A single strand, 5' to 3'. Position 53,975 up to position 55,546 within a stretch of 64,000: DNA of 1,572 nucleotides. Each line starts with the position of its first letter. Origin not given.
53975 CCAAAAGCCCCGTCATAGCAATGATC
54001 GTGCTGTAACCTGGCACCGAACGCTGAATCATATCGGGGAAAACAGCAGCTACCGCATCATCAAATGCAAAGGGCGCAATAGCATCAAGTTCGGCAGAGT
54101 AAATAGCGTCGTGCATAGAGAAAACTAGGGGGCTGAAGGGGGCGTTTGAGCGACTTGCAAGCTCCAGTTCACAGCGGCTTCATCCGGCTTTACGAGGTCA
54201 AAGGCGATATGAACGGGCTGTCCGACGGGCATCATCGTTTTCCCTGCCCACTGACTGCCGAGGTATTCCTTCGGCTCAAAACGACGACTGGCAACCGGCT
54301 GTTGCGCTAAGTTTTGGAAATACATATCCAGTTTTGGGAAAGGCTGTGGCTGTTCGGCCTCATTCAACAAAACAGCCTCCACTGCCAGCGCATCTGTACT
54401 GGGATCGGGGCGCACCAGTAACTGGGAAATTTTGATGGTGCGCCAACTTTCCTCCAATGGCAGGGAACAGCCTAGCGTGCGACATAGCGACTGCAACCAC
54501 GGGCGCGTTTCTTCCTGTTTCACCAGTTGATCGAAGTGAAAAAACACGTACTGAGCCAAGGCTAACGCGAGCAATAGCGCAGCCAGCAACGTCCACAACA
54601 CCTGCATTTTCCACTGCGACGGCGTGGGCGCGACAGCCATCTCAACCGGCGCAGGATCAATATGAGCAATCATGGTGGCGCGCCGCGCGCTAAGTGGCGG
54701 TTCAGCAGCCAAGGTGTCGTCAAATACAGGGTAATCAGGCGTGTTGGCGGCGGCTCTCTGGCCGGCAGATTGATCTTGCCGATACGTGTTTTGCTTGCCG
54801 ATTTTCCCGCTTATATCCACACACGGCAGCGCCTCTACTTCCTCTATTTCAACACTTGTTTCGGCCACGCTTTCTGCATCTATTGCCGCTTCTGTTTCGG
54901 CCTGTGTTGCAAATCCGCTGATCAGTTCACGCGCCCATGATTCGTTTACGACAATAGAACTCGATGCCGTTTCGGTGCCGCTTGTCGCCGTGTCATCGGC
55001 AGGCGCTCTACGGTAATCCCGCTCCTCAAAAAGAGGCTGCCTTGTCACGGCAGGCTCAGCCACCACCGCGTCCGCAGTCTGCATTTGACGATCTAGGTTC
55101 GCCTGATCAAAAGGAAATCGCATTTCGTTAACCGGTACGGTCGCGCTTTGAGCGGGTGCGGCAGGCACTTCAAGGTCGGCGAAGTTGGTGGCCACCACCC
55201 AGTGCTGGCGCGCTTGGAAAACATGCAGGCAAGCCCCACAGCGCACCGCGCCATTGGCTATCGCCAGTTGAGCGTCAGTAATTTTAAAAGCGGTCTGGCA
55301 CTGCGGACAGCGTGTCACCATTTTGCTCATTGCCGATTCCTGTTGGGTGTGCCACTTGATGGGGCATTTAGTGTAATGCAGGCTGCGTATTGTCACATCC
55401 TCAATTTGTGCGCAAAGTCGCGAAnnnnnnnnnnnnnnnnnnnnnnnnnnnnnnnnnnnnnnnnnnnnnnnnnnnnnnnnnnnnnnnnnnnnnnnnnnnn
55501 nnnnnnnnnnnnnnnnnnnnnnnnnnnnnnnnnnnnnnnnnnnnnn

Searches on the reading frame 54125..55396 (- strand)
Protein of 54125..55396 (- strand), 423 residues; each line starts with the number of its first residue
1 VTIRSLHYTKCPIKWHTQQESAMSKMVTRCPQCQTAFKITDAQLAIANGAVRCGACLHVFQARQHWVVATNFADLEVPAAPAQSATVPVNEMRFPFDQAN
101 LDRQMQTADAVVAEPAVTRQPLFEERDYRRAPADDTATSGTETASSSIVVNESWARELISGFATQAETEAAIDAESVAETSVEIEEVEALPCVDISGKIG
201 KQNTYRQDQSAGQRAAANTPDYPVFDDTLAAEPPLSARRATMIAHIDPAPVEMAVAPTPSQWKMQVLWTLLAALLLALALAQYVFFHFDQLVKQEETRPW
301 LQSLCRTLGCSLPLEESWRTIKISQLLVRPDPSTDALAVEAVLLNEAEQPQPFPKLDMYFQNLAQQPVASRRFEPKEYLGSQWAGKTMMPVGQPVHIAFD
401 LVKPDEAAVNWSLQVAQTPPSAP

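Call 71: search_protein_families(library=pfam, proteins=[window:54125-55396:-], max_evalue=0.00001)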
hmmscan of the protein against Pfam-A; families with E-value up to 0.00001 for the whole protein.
window:54125-55396:- (423 aa): 3 families
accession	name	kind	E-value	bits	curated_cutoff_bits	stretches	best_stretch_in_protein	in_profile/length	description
PF11906.13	DUF3426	-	2.1e-37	128.9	27.7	1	271-415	1-147/147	Protein of unknown function (DUF3426)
PF13719.11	Zn_ribbon_5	-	1.8e-11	44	29.3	1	26-62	1-37/37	zinc-ribbon domain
PF13717.11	Zn_ribbon_4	-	9.1e-10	38.7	30.3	1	26-60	1-35/36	zinc-ribbon domain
